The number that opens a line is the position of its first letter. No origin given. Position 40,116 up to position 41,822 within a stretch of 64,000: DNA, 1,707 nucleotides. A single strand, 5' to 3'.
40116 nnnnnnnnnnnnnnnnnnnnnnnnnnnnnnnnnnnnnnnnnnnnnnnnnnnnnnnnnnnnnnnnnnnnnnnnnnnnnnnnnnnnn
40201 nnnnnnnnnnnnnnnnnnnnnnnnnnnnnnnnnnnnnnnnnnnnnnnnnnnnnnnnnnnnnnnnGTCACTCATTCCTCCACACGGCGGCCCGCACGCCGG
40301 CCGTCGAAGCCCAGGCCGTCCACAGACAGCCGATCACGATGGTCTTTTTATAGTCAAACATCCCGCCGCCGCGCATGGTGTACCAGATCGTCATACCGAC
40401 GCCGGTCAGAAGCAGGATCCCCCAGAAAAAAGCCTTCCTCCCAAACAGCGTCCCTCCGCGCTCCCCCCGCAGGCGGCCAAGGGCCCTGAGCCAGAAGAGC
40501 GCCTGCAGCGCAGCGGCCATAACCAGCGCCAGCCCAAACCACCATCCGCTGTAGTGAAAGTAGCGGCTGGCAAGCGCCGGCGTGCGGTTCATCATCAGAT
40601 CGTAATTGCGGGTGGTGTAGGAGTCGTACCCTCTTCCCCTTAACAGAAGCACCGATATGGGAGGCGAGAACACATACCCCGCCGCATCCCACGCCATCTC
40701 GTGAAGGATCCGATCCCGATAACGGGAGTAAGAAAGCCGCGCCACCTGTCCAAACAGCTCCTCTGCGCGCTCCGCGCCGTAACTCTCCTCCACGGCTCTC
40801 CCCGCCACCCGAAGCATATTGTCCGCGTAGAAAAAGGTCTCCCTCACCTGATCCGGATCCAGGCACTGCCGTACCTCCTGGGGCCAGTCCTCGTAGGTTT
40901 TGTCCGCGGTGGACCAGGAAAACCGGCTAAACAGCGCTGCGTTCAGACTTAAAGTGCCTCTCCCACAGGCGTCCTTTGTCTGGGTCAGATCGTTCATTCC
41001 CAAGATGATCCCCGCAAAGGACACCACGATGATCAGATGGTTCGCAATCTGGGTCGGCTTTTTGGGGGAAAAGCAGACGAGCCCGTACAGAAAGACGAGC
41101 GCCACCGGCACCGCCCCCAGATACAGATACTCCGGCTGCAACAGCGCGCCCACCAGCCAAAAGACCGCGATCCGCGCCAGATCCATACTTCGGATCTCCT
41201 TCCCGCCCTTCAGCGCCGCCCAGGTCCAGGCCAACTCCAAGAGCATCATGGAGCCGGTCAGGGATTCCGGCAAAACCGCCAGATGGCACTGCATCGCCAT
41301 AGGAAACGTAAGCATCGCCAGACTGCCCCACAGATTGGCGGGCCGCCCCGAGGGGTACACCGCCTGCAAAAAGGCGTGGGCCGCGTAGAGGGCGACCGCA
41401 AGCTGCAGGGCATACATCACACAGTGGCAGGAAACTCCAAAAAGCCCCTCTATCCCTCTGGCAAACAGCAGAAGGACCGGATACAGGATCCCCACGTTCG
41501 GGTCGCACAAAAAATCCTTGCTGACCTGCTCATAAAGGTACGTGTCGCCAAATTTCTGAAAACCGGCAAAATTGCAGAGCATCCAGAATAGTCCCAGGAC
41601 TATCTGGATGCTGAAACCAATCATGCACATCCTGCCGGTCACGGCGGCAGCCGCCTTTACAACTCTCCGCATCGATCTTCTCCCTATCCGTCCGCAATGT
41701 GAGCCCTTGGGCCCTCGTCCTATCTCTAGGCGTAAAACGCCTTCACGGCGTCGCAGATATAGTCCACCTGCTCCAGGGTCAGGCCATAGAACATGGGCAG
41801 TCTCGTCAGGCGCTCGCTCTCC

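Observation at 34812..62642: Nine GT-C-like polytopic membrane protein genes packed into one 28 kb same-strand run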

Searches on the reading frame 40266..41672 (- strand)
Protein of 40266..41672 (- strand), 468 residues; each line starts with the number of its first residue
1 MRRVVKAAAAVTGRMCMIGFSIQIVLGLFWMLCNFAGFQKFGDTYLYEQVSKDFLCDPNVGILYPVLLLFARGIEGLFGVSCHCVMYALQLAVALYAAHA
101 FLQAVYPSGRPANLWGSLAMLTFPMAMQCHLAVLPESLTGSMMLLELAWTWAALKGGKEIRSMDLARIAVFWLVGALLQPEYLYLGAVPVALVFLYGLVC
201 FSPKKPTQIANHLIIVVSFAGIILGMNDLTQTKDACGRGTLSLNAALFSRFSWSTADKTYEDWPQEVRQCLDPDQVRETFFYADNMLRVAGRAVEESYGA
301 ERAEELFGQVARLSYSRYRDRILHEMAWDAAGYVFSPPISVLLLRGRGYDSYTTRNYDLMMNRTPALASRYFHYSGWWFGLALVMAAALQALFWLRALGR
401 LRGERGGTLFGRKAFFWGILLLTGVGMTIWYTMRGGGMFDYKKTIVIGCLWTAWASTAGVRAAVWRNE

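Call 4: search_protein_families(library=pfam, proteins=[window:40266-41672:-], max_evalue=1)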
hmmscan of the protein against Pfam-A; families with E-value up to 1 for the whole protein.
window:40266-41672:- (468 aa): 3 families
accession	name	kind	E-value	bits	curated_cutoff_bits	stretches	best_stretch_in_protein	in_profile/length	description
PF17863.7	AAA_lid_2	-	0.078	13.2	22.7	1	136-171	14-48/74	AAA lid domain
PF16237.10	DUF4896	-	0.18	12.2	25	1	168-204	7-43/44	Domain of unknown function (DUF4896)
PF04588.18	HIG_1_N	-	0.37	11.5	22.4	1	445-464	5-24/52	Hypoxia induced protein conserved region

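Call 5: search_protein_families(library=ncbifam, proteins=[window:40266-41672:-], max_evalue=1)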
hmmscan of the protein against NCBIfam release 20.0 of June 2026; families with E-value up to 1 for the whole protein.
window:40266-41672:- (468 aa): 0 families

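Call 14: find_homologous_proteins(query=window:40266-41672:-, max_evalue=0.001)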
Query window:40266-41672:- (468 aa): 156 proteins with E <= 0.001 among 8000 candidates; the best 120 are listed.
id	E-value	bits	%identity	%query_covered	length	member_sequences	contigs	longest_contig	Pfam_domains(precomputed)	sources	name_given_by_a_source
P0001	0.0e+0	1074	100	100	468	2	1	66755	-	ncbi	-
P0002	3.8e-204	697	64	100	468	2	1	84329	-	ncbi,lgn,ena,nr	ncbi:MAG: hypothetical protein J1E64_03680 [Acetatifactor sp.]|nr:hypothetical protein [Acetatifacto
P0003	6.8e-199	680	63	100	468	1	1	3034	-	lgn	-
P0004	1.5e-188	646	61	100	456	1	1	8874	-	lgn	-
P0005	5.7e-160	551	64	81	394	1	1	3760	-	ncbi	-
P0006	3.6e-151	522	53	97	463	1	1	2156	-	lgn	-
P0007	8.5e-151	521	52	99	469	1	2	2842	-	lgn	-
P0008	3.4e-147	509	54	99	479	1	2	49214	-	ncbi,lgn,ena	-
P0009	5.4e-140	486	50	97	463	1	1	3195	-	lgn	-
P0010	9.3e-130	452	47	96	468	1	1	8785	PF09913.16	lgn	-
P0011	1.6e-129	451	47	97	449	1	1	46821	-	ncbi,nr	ncbi:MAG: hypothetical protein NC417_06385 [Candidatus Gastranaerophilales bacterium]|nr:hypothetica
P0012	3.8e-126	440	46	96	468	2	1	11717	-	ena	-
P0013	1.7e-125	438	45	100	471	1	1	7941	-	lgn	-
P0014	6.3e-124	433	45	100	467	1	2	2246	-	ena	-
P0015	9.6e-124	432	47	97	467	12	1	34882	-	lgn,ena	-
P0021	2.0e-121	424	43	99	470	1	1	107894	-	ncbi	-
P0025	1.4e-119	418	45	96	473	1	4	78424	PF09913.16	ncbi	-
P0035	3.9e-114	400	44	98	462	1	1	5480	PF09913.16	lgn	-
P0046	4.0e-109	384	42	99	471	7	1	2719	PF09913.16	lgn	-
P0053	1.8e-107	378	41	96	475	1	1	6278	PF09913.16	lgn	-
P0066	1.3e-99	352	39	97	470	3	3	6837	PF09913.16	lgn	-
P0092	3.8e-83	298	37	99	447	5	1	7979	PF09913.16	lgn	-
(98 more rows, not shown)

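Call 15: find_encoding_contigs(protein=P0001, flank=10000, max_places=3)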
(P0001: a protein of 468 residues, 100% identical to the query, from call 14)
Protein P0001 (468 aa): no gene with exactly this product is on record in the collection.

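Call 16: find_encoding_contigs(protein=P0002, flank=10000, max_places=3)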
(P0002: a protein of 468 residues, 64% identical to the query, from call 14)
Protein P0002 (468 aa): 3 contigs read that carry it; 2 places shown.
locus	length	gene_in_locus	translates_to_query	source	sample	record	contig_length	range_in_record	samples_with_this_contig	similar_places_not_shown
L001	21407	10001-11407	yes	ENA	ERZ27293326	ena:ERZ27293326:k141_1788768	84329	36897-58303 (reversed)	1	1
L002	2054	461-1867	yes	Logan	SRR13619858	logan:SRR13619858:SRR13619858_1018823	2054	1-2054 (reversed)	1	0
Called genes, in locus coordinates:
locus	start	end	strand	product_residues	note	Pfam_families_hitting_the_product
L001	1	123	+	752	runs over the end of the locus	-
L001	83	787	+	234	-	PF02348:CTP_transf_3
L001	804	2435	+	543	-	-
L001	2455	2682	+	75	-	PF00550:PP-binding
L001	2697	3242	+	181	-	PF13302:Acetyltransf_3, PF13420:Acetyltransf_4, PF13523:Acetyltransf_8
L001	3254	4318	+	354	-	PF03102:NeuB, PF08666:SAF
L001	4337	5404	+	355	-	PF04101:Glyco_tran_28_C (weak)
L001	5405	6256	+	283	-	PF00657:Lipase_GDSL, PF13472:Lipase_GDSL_2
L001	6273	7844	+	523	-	PF14264:Glucos_trans_II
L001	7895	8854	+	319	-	PF00535:Glycos_transf_2, PF13641:Glyco_tranf_2_3 (weak)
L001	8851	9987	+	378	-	PF01041:DegT_DnrJ_EryC1, PF00155:Aminotran_1_2, PF00266:Aminotran_5 (weak)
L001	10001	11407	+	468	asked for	-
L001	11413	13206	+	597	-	PF19510:DUF6044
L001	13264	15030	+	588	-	-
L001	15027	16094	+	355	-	PF19554:DUF6077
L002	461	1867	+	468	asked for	-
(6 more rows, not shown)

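Call 22: search_solved_structures(query=A1, max_evalue=10, show_alignments=2)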
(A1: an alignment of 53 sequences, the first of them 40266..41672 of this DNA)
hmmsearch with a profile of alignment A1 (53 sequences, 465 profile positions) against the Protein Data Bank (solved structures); distinct sequences matched with E-value up to 10: 1.
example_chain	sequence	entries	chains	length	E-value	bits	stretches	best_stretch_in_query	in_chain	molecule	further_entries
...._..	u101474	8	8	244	0.44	12.4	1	20-73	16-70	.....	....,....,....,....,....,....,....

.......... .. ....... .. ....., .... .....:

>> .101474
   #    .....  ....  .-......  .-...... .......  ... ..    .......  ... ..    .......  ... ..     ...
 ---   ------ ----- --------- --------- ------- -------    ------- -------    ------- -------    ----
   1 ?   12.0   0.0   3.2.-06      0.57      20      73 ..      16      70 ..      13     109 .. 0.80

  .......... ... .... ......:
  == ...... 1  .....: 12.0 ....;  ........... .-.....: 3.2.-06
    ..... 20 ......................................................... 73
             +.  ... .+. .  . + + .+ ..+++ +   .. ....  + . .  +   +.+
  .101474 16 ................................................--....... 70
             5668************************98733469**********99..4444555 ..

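Call 31: predict_structure(alignment_id=A1)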
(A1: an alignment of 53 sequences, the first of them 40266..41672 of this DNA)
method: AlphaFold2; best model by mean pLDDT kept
length: 468 residues; sequences in the alignment: 53
mean_pLDDT: 91.2   pTM: 0.91
mean pLDDT of the five models: 91.2, 90.9, 90.0, 89.1, 88.7
residues with pLDDT >= 90: 340; 70-90: 113; 50-70: 13; < 50: 2
segments of 3 or more residues with pLDDT < 50: none
pLDDT, mean of each block of 10 residues (from residue 1): 89 96 98 88 81 80 93 95 95 98 93 97 95 94 98 89 97 96 95 94 88 97 89 71 89 92 97 89 86 93 96 96 91 93 85 87 93 96 97 88 70 94 95 73 93 97 86
secondary structure, 60 per line:
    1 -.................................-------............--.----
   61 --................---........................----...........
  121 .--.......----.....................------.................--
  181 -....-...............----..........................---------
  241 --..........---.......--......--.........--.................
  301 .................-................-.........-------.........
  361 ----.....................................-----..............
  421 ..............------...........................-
elements in order: H2-34 H42-53 H63-78 H82-105 H110-121 H124-130 H135-155 H162-178 H182-185 H187-201 H206-230 H243-252 H256-262 H265-270 H273-281 H284-317 H319-334 H336-344 H352-360 H365-401 H407-434 H441-467

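Call 34: fold_search(model_id=the predicted structure, library=pdb)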
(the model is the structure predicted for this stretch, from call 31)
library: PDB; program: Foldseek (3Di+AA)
matches with E <= 10: 565; with E <= 0.001: 2
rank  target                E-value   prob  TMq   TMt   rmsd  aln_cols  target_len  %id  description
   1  8b6l_I                4.2e-04  1.00  0.34  0.24  19.3       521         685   12  Subtomogram average of the human Sec61-TRAP-OSTA-translocon (released 2022-12-07)
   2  7oci_F                9.6e-04  1.00  0.29  0.23  18.7       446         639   13  Cryo-EM structure of yeast Ost6p containing oligosaccharyltransferase complex (released 2022-02-16)
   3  8age_A                4.3e-03  1.00  0.33  0.25  15.9       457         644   12  Structure of yeast oligosaccharylransferase complex with acceptor peptide bound (released 2022-12-07)
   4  8pn9_A                6.2e-03  1.00  0.32  0.25  19.7       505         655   13  Structure of human oligosaccharyltransferase OST-A complex bound to NGI-1 (released 2024-05-08)
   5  6ezn_F                8.3e-03  1.00  0.29  0.22  18.6       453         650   12  Cryo-EM structure of the yeast oligosaccharyltransferase (OST) complex (released 2018-01-17)
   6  6c26_A                8.3e-03  1.00  0.33  0.25  18.9       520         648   11  The Cryo-EM structure of a eukaryotic oligosaccharyl transferase complex (released 2018-01-31)
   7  5f15                  9.0e-03  1.00  0.33  0.29  17.3       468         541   14  Crystal Structure of ArnT from Cupriavidus metallidurans bound to Undecaprenyl phosphate (released 2016-02-17)
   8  7e9s_A                9.8e-03  0.99  0.30  0.18  19.9       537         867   10  Archaeal oligosaccharyltransferase AglB from Archaeoglobus fulgidus in complex with an inhibitory peptide and a dolich (released 2021-09-08)
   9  3wak                  1.1e-02  0.99  0.30  0.18  19.9       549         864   11  Crystal structure of the Archaeoglobus fulgidus oligosaccharyltransferase (O29867_ARCFU) in the apo form (released 2013-10-30)
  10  8agc_A                1.1e-02  1.00  0.33  0.23  16.1       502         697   12  Structure of yeast oligosaccharylransferase complex with lipid-linked oligosaccharide and non-acceptor peptide bound (released 2022-12-07)
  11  6s7o_A                1.4e-02  0.99  0.32  0.25  19.5       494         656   12  Cryo-EM structure of human oligosaccharyltransferase complex OST-A (released 2019-12-18)
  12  6s7t_A                2.6e-02  0.99  0.33  0.23  19.8       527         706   10  Cryo-EM structure of human oligosaccharyltransferase complex OST-B (released 2019-12-18)
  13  8agb_A                3.2e-02  0.98  0.29  0.22  18.4       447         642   13  Structure of yeast oligosaccharylransferase complex with lipid-linked oligosaccharide bound (released 2022-12-07)
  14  5gmy_A                3.6e-02  0.98  0.30  0.18  19.5       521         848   10  Crystal structure of the Archaeoglobus fulgidus oligosaccharyltransferase (O29867_ARCFU) tethered with an acceptor pep (released 2017-02-01)
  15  9i5z_B                3.7e-02  0.14  0.11  0.11  26.1       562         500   10  Upregulated state of BetP in potassium (released 2026-02-18)
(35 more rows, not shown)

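Call 89: search_protein_families(library=pfam, alignment_id=A1, max_evalue=0.1)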
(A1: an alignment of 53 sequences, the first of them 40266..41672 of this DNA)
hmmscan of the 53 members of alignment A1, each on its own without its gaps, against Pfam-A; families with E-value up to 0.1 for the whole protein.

A. member 1, window:40266-41672:- (468 aa): 1 family
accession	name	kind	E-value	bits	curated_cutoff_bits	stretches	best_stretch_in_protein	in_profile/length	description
PF17863.7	AAA_lid_2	-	0.078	13.2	22.7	0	136-171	14-48/74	AAA lid domain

B. families by the number of members that match (of 53 scanned): 19 families
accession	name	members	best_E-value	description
PF09913.15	DUF2142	18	6.7e-07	Predicted membrane protein (DUF2142)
PF03901.23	Glyco_transf_22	8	4.5e-05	Alg9-like mannosyltransferase family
PF20176.3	DUF6541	3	8.9e-06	Family of unknown function (DUF6541)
PF05052.17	MerE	2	0.026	MerE protein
PF08019.17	EptA_B_N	2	0.068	Phosphoethanolamine transferase EptA/EptB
PF00499.25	Oxidored_q3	1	0.0024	NADH-ubiquinone/plastoquinone oxidoreductase chain 6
PF24282.1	DUF7470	1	0.0027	Family of unknown function (DUF7470)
PF17329.7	DUF5367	1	0.0051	Family of unknown function (DUF5367)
PF10277.15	Frag1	1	0.0069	Frag1/DRAM/Sfk1 family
PF11261.13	IRF-2BP1_2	1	0.0073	Interferon regulatory factor 2-binding protein zinc finger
PF13664.11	DUF4149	1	0.014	Domain of unknown function (DUF4149)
PF22990.1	ABHD16_N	1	0.031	Phosphatidylserine Lipase ABHD16 N-terminal domain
PF11379.13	DUF3182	1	0.032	Protein of unknown function (DUF3182)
PF01277.22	Oleosin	1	0.037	Oleosin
PF19529.4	DUF6057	1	0.064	Family of unknown function (DUF6057)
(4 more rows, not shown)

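Call 95: find_encoding_contigs(protein=P0008, flank=10000, max_places=1)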
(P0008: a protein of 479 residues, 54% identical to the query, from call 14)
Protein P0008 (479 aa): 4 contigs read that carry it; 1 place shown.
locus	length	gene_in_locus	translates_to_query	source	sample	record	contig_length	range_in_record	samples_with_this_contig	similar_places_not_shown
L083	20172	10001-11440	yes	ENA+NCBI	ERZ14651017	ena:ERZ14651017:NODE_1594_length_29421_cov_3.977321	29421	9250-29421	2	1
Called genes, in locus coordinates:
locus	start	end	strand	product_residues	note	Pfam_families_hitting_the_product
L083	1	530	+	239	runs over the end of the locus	PF02348:CTP_transf_3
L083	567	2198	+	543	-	-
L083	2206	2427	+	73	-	PF00550:PP-binding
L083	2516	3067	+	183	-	PF13302:Acetyltransf_3, PF13420:Acetyltransf_4 (weak), PF13523:Acetyltransf_8 (weak)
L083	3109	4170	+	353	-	PF03102:NeuB, PF08666:SAF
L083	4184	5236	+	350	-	-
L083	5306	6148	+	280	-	PF00657:Lipase_GDSL (weak), PF13472:Lipase_GDSL_2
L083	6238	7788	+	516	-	PF14264:Glucos_trans_II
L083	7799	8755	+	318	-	PF00535:Glycos_transf_2, PF13641:Glyco_tranf_2_3 (weak)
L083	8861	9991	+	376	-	PF01041:DegT_DnrJ_EryC1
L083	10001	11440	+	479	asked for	-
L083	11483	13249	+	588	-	PF19510:DUF6044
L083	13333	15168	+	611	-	-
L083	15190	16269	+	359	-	PF19554:DUF6077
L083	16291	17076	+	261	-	-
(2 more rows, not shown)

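Call 96: find_encoding_contigs(protein=P0021, flank=10000, max_places=1)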
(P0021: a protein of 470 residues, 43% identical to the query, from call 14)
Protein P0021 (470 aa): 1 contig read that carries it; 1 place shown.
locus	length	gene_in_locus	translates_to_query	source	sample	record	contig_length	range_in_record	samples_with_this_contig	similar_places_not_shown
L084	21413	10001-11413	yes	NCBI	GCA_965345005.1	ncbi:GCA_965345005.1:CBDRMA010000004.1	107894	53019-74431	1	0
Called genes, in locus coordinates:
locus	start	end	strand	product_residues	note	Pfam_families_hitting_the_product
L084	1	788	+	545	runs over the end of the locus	PF12689:Acid_PPase (faint)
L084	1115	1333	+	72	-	PF00550:PP-binding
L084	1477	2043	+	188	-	PF13302:Acetyltransf_3, PF13420:Acetyltransf_4, PF13523:Acetyltransf_8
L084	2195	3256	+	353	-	PF03102:NeuB, PF08666:SAF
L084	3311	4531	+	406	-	-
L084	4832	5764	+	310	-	PF00657:Lipase_GDSL, PF13472:Lipase_GDSL_2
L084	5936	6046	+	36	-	-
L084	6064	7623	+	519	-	PF14264:Glucos_trans_II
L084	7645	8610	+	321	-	PF00535:Glycos_transf_2, PF13641:Glyco_tranf_2_3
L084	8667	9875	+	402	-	PF00155:Aminotran_1_2, PF01041:DegT_DnrJ_EryC1, PF00266:Aminotran_5 (weak)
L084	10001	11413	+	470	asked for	-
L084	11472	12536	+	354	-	PF19554:DUF6077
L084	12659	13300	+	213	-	PF00376:MerR, PF13411:MerR_1, PF00239:Resolvase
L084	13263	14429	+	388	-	PF12323:HTH_OrfB_IS605, PF01385:OrfB_IS605, PF07282:Cas12f1-like_TNB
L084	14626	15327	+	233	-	-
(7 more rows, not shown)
